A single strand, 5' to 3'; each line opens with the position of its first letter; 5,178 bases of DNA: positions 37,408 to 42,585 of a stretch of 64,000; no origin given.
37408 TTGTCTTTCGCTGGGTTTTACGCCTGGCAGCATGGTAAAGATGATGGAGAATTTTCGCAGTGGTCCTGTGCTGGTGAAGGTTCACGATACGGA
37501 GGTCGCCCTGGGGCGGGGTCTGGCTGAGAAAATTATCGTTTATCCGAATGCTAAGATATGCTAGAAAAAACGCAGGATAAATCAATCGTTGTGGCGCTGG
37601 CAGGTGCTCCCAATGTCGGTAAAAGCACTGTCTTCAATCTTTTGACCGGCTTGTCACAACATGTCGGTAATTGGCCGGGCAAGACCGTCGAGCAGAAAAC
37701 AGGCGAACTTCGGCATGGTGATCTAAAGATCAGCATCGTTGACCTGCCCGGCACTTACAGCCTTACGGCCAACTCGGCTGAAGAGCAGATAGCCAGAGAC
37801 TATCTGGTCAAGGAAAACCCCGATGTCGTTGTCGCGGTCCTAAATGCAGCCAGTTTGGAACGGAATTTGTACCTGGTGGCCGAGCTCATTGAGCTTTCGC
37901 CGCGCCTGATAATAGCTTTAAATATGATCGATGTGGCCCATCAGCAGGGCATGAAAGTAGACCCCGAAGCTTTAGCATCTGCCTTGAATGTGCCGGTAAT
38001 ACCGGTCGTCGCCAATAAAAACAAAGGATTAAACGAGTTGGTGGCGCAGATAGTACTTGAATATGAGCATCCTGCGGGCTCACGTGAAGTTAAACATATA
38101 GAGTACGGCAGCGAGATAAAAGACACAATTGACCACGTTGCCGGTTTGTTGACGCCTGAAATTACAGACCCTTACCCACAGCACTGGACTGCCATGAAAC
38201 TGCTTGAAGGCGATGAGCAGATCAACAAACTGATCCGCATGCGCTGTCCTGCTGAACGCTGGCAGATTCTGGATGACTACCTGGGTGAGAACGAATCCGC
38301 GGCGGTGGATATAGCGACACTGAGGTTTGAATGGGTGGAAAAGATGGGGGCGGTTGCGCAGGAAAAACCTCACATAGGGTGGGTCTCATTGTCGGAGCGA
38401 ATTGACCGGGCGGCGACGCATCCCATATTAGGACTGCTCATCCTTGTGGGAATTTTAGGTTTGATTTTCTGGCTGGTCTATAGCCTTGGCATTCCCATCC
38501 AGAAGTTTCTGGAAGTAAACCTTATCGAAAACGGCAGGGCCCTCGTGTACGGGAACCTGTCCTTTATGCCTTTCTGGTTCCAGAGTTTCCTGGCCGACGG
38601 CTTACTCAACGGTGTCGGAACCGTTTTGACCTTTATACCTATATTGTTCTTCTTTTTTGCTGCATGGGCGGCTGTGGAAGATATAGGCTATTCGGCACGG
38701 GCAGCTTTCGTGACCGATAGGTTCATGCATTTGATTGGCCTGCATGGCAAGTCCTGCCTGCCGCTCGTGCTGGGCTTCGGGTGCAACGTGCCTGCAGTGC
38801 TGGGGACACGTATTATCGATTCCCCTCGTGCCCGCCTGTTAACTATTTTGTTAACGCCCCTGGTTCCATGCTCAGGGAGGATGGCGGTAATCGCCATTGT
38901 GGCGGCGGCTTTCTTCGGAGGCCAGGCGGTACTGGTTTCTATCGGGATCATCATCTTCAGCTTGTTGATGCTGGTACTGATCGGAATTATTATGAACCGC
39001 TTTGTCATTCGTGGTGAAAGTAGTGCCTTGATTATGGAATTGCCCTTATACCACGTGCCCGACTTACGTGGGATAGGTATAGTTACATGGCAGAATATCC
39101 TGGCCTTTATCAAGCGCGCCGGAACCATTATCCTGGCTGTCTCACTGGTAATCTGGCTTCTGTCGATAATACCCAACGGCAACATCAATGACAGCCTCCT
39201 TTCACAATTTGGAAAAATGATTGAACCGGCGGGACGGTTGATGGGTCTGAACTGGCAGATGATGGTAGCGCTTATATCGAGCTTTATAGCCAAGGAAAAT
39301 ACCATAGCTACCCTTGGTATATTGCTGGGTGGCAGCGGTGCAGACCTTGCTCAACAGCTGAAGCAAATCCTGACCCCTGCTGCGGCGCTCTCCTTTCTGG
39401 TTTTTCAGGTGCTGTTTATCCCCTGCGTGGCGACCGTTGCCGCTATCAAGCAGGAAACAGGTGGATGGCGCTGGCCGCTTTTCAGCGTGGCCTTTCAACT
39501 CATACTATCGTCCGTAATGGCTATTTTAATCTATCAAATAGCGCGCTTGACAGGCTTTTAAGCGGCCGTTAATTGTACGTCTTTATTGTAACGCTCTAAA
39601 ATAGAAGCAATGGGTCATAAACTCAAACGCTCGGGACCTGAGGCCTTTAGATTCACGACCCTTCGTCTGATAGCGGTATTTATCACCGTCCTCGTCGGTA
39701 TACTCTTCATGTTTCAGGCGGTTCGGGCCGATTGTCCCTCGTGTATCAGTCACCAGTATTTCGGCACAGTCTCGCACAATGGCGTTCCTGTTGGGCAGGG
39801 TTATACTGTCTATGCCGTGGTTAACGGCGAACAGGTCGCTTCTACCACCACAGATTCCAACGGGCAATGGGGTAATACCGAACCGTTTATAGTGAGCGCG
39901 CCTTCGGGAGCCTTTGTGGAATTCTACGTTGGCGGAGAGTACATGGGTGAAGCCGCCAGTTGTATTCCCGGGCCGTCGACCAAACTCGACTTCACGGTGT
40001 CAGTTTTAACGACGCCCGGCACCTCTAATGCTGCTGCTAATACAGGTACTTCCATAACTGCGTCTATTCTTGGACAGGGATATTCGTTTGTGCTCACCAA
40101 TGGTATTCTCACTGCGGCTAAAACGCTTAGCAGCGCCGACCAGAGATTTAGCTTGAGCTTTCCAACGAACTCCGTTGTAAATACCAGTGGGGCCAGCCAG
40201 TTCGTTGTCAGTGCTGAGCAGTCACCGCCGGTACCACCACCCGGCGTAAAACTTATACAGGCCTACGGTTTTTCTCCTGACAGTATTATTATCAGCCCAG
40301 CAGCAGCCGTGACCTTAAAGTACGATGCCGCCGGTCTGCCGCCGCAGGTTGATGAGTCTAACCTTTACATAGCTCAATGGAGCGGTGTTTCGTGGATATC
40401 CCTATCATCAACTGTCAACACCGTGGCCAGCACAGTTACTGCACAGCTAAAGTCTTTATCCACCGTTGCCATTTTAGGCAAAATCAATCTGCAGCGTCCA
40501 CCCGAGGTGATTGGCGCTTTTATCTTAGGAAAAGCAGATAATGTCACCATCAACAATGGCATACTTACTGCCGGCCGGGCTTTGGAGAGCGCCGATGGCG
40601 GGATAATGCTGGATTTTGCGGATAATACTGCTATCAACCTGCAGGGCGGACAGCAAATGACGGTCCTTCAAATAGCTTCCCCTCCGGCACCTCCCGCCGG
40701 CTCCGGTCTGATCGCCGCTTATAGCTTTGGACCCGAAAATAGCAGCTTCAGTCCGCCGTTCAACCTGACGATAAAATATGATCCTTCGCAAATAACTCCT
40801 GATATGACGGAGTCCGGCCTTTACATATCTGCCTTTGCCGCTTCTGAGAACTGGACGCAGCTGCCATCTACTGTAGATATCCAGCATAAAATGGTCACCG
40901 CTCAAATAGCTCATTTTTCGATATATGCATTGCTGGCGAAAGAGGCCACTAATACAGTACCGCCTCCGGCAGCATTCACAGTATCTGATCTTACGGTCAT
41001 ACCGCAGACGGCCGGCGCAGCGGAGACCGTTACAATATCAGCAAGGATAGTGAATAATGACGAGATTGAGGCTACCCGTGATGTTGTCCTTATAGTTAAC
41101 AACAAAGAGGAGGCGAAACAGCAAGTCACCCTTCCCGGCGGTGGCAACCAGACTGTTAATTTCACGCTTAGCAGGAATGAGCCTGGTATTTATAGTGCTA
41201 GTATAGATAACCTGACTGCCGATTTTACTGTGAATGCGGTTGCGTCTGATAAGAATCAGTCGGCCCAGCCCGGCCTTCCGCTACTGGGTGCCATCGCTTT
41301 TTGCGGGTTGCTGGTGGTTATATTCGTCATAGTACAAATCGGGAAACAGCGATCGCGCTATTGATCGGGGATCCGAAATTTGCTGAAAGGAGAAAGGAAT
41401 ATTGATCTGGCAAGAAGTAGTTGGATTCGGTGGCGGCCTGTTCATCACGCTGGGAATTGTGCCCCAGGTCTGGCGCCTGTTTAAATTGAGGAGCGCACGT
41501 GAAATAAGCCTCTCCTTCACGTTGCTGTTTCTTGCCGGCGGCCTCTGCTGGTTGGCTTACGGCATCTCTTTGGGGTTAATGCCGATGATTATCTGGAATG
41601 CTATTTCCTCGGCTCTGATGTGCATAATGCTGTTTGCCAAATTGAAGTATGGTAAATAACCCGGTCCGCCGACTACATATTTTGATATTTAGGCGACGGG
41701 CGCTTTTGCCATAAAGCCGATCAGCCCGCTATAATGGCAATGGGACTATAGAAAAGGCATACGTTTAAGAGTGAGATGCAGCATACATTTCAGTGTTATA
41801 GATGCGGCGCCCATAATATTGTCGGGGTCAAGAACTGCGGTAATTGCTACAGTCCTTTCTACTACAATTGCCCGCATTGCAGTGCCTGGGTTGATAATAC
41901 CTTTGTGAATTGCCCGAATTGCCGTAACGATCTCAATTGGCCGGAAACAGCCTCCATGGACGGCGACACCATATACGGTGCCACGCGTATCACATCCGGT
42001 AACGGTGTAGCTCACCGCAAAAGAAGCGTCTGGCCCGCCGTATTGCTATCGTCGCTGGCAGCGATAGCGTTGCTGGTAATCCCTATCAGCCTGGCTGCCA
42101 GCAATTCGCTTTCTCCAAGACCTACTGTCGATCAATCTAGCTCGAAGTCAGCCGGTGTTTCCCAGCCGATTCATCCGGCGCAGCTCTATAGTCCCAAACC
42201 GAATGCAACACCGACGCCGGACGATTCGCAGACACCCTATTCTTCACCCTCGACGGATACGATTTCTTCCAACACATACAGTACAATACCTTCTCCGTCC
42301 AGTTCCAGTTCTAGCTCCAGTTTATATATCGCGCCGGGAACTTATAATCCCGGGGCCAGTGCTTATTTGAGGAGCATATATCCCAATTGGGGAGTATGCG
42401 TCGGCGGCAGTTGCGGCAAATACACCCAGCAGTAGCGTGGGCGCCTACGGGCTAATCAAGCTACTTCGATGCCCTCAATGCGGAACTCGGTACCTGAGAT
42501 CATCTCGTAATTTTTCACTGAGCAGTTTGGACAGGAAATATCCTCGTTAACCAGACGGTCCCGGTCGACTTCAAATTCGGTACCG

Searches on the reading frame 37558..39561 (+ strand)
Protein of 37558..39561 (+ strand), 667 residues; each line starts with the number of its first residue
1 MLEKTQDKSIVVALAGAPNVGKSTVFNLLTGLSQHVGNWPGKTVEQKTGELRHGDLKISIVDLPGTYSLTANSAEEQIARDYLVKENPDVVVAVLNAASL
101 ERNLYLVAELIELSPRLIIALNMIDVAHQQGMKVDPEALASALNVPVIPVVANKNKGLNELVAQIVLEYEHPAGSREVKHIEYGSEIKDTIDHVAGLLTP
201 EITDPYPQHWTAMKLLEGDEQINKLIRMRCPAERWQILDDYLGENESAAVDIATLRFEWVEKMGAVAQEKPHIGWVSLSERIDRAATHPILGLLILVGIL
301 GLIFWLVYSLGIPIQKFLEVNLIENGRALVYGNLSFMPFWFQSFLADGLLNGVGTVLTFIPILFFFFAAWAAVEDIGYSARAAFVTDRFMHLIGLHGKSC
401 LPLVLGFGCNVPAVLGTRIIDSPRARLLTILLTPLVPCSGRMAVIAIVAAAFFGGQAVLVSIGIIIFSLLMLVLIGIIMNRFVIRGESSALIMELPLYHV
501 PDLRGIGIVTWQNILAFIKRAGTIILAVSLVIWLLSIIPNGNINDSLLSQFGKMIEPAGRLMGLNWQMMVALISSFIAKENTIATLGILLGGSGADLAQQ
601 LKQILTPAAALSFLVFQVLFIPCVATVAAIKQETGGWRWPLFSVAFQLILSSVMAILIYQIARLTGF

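Call 18: search_protein_families(library=pfam, proteins=[window:37558-39561:+], max_evalue=0.01)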
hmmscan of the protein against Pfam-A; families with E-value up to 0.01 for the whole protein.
window:37558-39561:+ (667 aa): 9 families
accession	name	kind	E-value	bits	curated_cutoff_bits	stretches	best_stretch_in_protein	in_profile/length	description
PF02421.24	FeoB_N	-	1.1e-61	207.4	27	1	11-165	2-156/156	Ferrous iron transport protein B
PF07670.19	Gate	-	6.5e-31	107.3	29.6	2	356-451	1-103/104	Nucleoside recognition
PF01926.29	MMR_HSR1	-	1.5e-19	70.6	21.9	1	12-122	2-112/113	50S ribosome-binding GTPase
PF07664.17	FeoB_C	-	1.1e-13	51.1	26.6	1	463-512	3-53/54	Ferrous iron transport protein B C terminus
PF17910.6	FeoB_Cyto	-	1.5e-08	35.4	23.4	1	183-228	1-46/90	FeoB cytosolic helical domain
PF09439.16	SRPRB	-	0.0032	17.3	25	1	11-111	5-96/178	Signal recognition particle receptor beta subunit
PF00350.29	Dynamin_N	-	0.0033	17.9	27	0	55-99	100-140/168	Dynamin family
PF03193.22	RsgA_GTPase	-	0.0034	17.7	30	0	10-36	107-134/174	RsgA GTPase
PF00009.33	GTP_EFTU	-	0.0094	16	26.5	0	41-167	54-184/188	Elongation factor Tu GTP binding domain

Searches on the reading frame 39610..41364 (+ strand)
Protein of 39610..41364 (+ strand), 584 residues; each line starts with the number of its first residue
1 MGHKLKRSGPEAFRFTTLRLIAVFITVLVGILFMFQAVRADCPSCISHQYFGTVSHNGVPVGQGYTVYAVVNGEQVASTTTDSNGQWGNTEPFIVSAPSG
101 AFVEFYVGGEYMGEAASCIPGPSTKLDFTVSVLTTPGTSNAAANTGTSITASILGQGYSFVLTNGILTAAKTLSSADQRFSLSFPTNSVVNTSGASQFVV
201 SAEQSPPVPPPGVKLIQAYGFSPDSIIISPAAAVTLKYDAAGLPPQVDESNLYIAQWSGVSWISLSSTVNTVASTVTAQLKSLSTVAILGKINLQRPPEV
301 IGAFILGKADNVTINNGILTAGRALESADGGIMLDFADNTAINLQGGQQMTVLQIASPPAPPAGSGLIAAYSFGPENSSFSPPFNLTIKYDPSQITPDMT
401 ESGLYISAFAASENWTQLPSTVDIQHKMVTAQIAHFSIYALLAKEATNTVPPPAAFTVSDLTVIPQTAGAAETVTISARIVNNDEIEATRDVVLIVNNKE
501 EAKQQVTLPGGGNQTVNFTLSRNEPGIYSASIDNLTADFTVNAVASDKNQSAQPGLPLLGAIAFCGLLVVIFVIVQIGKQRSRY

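Call 18: search_protein_families(library=pfam, proteins=[window:39610-41364:+], max_evalue=0.01)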
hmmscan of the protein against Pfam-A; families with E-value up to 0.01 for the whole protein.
window:39610-41364:+ (584 aa): 1 family
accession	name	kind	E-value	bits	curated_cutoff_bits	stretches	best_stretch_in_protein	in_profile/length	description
PF06280.18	fn3_5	-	0.0026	18.9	27.6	0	446-521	16-79/112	Fn3-like domain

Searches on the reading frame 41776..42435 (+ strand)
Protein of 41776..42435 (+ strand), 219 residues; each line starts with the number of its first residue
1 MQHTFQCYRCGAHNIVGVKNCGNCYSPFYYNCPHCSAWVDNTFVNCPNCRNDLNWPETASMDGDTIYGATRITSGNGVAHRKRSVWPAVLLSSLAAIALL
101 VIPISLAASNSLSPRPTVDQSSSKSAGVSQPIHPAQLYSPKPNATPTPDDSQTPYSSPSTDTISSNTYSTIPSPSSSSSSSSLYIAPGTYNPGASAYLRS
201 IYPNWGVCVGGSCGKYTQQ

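Call 55: search_protein_families(library=pfam, proteins=[window:41776-42435:+], max_evalue=0.0001)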
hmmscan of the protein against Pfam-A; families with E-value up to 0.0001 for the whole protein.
window:41776-42435:+ (219 aa): 1 family
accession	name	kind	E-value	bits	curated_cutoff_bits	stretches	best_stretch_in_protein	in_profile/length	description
PF12773.13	DZR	-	6.6e-05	23.4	27.3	0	7-49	1-44/45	Double zinc ribbon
